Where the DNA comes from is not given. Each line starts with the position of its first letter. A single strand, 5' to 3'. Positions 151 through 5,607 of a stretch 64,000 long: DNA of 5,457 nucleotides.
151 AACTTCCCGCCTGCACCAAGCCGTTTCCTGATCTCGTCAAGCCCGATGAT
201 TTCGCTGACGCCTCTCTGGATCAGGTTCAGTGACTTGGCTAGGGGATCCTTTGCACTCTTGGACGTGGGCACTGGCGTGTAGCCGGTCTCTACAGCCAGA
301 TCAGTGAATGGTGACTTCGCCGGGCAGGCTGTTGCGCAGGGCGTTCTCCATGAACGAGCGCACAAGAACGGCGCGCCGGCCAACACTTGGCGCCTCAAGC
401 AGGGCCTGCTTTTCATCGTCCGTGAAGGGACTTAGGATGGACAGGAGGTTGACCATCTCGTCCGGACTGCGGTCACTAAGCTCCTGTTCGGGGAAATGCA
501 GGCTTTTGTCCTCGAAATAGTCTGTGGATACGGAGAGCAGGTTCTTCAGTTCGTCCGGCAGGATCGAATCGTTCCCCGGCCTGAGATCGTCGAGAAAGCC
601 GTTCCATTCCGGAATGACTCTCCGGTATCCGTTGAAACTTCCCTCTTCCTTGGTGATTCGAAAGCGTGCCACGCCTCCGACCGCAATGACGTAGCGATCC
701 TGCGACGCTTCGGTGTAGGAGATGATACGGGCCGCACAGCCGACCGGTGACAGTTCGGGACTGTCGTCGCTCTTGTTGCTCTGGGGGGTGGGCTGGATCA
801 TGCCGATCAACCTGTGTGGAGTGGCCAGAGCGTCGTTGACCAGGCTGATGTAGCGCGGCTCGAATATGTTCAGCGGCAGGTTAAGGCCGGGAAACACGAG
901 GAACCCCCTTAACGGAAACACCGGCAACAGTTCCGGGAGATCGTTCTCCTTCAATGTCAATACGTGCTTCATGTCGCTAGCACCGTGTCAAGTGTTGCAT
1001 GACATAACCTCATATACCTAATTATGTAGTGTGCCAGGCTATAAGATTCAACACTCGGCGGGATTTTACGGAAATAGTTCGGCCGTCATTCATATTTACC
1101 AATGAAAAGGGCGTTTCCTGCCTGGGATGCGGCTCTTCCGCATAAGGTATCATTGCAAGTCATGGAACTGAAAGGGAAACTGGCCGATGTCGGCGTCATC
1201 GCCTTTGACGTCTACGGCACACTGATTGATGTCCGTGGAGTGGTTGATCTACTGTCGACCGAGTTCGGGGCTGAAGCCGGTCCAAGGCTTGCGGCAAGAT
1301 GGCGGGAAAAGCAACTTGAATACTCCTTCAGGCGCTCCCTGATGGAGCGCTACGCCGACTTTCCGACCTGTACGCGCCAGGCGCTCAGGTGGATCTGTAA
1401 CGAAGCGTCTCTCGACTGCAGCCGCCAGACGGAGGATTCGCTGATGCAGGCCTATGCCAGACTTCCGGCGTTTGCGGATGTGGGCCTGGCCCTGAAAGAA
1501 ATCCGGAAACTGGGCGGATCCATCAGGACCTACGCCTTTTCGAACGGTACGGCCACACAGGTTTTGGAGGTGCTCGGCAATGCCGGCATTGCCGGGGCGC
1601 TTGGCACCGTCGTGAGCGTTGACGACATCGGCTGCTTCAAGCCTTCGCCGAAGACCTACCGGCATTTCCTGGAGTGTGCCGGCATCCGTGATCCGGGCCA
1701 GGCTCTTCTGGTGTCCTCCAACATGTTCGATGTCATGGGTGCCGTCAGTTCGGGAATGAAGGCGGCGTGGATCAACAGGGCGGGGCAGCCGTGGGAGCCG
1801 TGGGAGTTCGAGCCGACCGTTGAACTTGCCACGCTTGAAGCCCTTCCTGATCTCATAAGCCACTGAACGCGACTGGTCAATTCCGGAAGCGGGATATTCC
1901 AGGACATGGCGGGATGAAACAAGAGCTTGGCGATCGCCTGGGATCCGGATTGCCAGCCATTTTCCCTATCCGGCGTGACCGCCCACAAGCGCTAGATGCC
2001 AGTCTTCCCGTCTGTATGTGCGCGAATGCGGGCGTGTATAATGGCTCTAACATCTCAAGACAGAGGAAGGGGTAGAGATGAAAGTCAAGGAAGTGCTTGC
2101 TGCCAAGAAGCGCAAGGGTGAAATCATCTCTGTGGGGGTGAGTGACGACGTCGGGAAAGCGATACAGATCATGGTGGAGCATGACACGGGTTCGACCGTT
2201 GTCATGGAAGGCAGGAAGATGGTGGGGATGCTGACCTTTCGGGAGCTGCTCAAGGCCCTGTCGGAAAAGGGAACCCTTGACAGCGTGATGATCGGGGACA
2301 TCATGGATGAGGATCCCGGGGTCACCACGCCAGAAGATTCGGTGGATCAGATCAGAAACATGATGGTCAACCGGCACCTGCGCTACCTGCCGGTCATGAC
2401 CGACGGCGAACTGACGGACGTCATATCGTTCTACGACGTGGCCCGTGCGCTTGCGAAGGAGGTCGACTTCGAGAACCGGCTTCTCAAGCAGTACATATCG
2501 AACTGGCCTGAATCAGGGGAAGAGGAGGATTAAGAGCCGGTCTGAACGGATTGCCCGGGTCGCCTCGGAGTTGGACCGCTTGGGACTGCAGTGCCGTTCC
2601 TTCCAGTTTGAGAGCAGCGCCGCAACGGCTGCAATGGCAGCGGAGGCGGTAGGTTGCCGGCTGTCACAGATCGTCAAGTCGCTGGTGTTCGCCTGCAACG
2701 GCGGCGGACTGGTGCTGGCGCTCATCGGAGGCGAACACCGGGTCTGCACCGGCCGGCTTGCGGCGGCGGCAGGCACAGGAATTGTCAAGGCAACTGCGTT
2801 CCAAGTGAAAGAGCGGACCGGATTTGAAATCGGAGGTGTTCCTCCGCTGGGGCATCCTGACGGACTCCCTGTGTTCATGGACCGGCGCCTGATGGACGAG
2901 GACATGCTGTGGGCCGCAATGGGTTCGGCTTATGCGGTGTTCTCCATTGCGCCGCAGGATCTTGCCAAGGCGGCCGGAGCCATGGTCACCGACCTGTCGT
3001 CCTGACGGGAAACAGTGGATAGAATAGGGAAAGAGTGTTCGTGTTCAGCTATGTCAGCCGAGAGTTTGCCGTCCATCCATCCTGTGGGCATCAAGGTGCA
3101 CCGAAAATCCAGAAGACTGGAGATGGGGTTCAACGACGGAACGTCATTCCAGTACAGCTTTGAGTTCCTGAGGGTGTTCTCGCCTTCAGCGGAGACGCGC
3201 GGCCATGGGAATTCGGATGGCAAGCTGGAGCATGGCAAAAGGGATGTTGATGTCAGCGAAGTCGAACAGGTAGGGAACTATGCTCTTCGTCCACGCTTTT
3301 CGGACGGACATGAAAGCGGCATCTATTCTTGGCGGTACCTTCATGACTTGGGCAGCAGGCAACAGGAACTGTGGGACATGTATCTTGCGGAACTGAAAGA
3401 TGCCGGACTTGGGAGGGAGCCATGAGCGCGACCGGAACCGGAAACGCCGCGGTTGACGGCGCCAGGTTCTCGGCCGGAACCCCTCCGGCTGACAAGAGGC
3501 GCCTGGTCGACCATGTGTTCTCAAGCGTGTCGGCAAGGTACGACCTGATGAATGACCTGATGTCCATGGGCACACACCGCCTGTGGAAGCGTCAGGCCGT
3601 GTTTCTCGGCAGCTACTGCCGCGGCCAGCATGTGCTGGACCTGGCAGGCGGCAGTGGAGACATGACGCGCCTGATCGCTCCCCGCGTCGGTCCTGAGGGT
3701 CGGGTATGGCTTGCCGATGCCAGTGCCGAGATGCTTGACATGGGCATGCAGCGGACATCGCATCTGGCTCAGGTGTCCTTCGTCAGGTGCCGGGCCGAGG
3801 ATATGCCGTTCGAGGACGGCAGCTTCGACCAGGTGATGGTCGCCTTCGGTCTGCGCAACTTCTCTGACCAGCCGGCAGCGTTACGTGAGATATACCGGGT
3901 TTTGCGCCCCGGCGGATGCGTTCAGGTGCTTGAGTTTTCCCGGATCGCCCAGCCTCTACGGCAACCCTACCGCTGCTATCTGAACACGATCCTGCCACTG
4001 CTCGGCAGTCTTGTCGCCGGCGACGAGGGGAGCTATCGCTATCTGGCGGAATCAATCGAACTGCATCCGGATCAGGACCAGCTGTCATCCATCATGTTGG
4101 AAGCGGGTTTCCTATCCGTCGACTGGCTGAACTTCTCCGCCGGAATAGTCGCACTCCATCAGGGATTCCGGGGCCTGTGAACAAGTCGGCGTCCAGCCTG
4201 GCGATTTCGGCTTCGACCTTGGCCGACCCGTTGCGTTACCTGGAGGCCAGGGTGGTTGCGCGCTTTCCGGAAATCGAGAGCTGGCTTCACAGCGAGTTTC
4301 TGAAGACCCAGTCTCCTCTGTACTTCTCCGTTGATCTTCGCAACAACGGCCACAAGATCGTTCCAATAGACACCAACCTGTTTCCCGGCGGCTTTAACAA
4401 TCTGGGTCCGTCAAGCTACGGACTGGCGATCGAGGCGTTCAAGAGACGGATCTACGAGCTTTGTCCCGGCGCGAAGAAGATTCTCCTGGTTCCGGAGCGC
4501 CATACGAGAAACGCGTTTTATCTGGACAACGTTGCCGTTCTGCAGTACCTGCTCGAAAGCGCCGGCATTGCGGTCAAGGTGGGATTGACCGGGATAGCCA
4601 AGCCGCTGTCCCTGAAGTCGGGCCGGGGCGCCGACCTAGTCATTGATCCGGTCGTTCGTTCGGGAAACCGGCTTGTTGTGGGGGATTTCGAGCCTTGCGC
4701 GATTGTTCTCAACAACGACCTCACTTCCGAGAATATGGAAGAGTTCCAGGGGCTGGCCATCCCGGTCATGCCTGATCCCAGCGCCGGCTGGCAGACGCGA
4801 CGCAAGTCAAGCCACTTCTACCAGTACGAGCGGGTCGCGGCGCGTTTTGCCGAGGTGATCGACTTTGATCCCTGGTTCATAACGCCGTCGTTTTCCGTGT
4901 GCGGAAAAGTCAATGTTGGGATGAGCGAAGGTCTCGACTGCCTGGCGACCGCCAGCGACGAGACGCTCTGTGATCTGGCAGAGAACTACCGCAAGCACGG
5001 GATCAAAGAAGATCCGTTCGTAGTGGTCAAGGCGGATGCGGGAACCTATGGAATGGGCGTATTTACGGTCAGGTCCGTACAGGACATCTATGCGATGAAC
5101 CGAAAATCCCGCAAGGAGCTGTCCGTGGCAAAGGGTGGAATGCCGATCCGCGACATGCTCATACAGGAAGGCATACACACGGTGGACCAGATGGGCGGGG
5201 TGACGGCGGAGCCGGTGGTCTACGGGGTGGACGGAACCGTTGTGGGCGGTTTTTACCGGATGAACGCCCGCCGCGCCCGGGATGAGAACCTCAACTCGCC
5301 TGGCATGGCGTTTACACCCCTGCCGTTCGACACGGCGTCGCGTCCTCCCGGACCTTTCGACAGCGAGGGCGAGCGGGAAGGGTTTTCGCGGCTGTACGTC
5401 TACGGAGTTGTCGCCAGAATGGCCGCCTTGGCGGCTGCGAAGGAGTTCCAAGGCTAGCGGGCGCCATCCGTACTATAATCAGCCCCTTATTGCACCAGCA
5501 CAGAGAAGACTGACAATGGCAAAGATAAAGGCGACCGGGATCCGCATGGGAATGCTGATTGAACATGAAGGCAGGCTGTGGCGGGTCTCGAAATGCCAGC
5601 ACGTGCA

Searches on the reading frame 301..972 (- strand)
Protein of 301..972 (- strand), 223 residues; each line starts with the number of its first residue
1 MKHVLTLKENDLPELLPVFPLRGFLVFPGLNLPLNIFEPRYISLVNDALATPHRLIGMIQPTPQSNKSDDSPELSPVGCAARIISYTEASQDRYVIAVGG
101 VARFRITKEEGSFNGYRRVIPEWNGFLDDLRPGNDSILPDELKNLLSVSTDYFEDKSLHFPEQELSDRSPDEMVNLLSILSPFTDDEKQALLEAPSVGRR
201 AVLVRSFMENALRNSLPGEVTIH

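Call 91: search_protein_families(library=pfam, proteins=[window:301-972:-], max_evalue=0.001)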
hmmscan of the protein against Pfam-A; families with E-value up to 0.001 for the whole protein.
window:301-972:- (223 aa): 1 family
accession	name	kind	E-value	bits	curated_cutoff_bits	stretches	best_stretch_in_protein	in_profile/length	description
PF02190.22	LON_substr_bdg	-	2.1e-31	109.8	28.7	1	16-209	2-199/200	ATP-dependent protease La (LON) substrate-binding domain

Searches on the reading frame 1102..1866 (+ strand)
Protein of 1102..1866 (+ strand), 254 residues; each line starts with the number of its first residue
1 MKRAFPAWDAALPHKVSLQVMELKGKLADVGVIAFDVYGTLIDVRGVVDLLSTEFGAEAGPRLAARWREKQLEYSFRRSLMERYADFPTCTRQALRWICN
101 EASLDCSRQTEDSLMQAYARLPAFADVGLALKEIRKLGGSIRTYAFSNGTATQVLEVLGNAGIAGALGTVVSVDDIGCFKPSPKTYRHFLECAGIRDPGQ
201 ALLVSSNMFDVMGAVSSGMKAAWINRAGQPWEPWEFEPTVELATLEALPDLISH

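Call 91: search_protein_families(library=pfam, proteins=[window:1102-1866:+], max_evalue=0.001)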
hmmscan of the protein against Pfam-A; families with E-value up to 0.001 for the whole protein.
window:1102-1866:+ (254 aa): 2 families
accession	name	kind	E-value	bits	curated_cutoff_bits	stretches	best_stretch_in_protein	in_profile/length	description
PF00702.32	Hydrolase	-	3.8e-14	54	26.4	1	32-218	3-191/191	haloacid dehalogenase-like hydrolase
PF13419.12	HAD_2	-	0.0001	22.9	23.8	1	119-224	76-178/178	Haloacid dehalogenase-like hydrolase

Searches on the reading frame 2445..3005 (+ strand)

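Call 91: search_protein_families(library=pfam, proteins=[window:2445-3005:+], max_evalue=0.001)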
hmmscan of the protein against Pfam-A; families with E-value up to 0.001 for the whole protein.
window:2445-3005:+ (186 aa): 1 family
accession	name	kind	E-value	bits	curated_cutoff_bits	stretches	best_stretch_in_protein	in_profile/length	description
PF04073.20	tRNA_edit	-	2e-24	86.5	25.5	1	57-175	2-122/123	Aminoacyl-tRNA editing domain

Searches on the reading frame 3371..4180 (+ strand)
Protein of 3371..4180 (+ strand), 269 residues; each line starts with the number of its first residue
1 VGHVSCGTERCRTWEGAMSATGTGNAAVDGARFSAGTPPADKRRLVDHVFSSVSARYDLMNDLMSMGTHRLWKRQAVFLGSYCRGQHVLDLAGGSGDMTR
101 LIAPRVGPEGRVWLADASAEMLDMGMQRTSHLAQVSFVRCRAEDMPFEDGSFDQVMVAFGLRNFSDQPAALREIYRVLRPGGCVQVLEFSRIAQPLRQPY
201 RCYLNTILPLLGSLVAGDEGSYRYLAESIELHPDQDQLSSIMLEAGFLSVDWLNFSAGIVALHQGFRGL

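Call 91: search_protein_families(library=pfam, proteins=[window:3371-4180:+], max_evalue=0.001)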
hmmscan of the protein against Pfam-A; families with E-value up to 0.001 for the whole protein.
window:3371-4180:+ (269 aa): 7 families
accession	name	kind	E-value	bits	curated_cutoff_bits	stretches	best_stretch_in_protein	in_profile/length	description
PF01209.24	Ubie_methyltran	-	3.3e-76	256.1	20.1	1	44-266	8-232/233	ubiE/COQ5 methyltransferase family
PF13649.12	Methyltransf_25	-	1.5e-21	77.3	27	1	88-182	1-97/97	Methyltransferase domain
PF08241.18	Methyltransf_11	-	1.8e-19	70.6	21.2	1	89-183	1-92/95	Methyltransferase domain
PF13847.12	Methyltransf_31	-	1.8e-15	57.3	27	1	85-190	4-113/145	Methyltransferase domain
PF08242.18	Methyltransf_12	-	3.3e-12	47.4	30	1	89-183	1-97/98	Methyltransferase domain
PF13489.12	Methyltransf_23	-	7.1e-08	32.8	27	1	84-190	22-120/164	Methyltransferase domain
PF05148.21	Methyltransf_8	-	0.00056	20.3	27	1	137-191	108-162/219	Hypothetical methyltransferase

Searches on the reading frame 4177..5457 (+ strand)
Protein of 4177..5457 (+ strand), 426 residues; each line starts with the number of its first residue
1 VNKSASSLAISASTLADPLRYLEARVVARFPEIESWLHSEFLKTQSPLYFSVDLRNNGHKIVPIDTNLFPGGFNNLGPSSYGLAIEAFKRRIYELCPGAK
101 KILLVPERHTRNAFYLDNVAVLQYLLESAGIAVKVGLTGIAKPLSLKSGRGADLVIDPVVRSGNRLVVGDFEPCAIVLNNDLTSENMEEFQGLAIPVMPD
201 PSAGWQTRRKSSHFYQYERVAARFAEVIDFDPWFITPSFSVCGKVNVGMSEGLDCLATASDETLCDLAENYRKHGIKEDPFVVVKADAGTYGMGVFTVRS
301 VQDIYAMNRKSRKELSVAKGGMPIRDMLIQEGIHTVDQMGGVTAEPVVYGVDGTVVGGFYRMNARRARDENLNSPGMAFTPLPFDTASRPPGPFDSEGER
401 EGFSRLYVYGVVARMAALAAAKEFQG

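Call 91: search_protein_families(library=pfam, proteins=[window:4177-5457:+], max_evalue=0.001)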
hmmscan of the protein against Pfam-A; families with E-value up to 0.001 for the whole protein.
window:4177-5457:+ (426 aa): 1 family
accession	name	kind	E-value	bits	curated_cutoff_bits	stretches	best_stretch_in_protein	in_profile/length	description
PF08886.16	GshA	-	2.4e-149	497.7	25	1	23-423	1-401/402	Glutamate-cysteine ligase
